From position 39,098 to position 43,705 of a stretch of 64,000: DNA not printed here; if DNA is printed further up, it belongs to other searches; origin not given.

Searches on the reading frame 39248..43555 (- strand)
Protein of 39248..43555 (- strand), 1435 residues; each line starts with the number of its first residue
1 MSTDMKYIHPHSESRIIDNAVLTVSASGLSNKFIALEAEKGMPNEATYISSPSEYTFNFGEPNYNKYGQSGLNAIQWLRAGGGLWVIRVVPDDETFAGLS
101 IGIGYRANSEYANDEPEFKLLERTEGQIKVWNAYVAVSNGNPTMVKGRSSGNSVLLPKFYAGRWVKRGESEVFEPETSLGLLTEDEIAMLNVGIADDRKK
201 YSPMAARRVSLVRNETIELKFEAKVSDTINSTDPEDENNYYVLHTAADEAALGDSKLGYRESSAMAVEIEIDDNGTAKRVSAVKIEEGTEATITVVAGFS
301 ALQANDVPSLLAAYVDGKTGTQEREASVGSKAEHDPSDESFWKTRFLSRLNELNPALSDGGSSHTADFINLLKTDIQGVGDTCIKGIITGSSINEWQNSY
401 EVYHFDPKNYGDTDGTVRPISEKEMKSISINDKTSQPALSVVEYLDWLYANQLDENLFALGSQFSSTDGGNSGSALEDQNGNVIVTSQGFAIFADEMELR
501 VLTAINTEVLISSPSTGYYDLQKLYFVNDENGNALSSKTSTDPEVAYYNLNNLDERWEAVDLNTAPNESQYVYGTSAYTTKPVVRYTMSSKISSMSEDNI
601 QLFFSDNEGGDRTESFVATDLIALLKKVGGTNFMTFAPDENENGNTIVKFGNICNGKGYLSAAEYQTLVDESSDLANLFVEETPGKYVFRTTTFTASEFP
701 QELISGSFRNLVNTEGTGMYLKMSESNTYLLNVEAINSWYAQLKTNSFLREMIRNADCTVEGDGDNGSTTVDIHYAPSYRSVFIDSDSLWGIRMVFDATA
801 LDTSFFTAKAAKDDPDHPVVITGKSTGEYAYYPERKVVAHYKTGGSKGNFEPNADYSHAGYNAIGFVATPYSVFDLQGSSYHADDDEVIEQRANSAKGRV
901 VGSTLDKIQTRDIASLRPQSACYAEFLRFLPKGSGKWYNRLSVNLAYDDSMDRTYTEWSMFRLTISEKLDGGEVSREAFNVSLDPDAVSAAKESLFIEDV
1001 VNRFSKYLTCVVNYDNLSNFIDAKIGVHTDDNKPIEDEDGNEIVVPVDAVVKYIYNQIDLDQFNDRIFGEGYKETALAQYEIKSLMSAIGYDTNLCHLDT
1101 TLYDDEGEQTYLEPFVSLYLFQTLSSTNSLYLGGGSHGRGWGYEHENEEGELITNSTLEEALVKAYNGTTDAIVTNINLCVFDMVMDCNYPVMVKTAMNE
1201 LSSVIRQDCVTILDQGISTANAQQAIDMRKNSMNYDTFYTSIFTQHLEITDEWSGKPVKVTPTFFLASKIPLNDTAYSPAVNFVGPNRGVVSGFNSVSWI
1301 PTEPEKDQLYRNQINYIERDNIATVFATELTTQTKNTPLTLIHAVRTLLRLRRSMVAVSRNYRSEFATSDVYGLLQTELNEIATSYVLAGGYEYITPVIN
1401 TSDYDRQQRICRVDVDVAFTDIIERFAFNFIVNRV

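Call 32: search_dna_similar(query=window:39248-43555:-, collection=phages, mode=protein, max_rows=12)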
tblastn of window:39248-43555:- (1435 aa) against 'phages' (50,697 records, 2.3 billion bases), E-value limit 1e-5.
Records with a match: 21; places in all: 21; records where one place covers at least 80% of the query: 0.
Best place of each record, by identity: <60% 21.
By first word of the organism name: Staphylococcus 10; Bacillus 8; Yersinia 2; Listeria 1.
By host as written in the record: Staphylococcus aureus 7; Bacillus subtilis 4; Yersinia enterocolitica 2; Bacillus subtilis subsp. subtilis 168 2; Bacillus sp 1; Staphylococcus lentus 1; Staphylococcus aureus YZ4 1; Staphylococcus aureus UFV2030RH1 1; and 2 more.
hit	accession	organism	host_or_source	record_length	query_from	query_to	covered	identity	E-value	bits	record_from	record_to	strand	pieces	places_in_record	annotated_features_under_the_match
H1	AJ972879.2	Yersinia phage phiR1-37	Yersinia enterocolitica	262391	7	1434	49%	32.1%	2e-61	330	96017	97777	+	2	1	g149: putative contractile tail sheath structural protein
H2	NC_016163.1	Yersinia phage phiR1-37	Yersinia enterocolitica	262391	7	1434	49%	32.1%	2e-61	330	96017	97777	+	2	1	g149: tail sheath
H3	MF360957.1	Bacillus phage PBS1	Bacillus subtilis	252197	7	1430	41%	32.5%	5e-43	314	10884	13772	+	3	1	13: tail sheath protein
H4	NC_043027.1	Bacillus phage PBS1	Bacillus subtilis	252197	7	1430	41%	32.5%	5e-43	314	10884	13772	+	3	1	13: tail sheath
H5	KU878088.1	Bacillus phage AR9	Bacillus subtilis subsp. subtilis 168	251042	7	1430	41%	32.5%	6e-43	314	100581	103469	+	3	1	contractile tail sheath structural protein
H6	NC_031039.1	Bacillus phage AR9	Bacillus subtilis subsp. subtilis 168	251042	7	1430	41%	32.5%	6e-43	314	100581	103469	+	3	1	tail sheath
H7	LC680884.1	Bacillus phage PBS1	Bacillus subtilis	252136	7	1430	41%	32.5%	5e-43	314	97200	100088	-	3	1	hypothetical protein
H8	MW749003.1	Bacillus phage vB_BspM_Internexus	Bacillus sp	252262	7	1430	41%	32.3%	4e-43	312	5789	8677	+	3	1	putative tail sheath protein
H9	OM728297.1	Bacillus phage vB_BsuM-Goe21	Bacillus subtilis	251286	7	1430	41%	32.3%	5e-43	312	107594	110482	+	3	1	hypothetical protein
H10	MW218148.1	Staphylococcus phage vB_StaM_SA1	Staphylococcus lentus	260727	4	1434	33%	34.4%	3e-39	305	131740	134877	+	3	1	hypothetical protein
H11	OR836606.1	Staphylococcus phage LY01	Staphylococcus aureus YZ4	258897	4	1434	33%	34.4%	2e-39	306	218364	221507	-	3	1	hypothetical protein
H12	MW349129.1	Staphylococcus phage Madawaska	Staphylococcus aureus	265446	4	1434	33%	33.8%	1e-39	302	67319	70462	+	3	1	contractile tail sheath structural protein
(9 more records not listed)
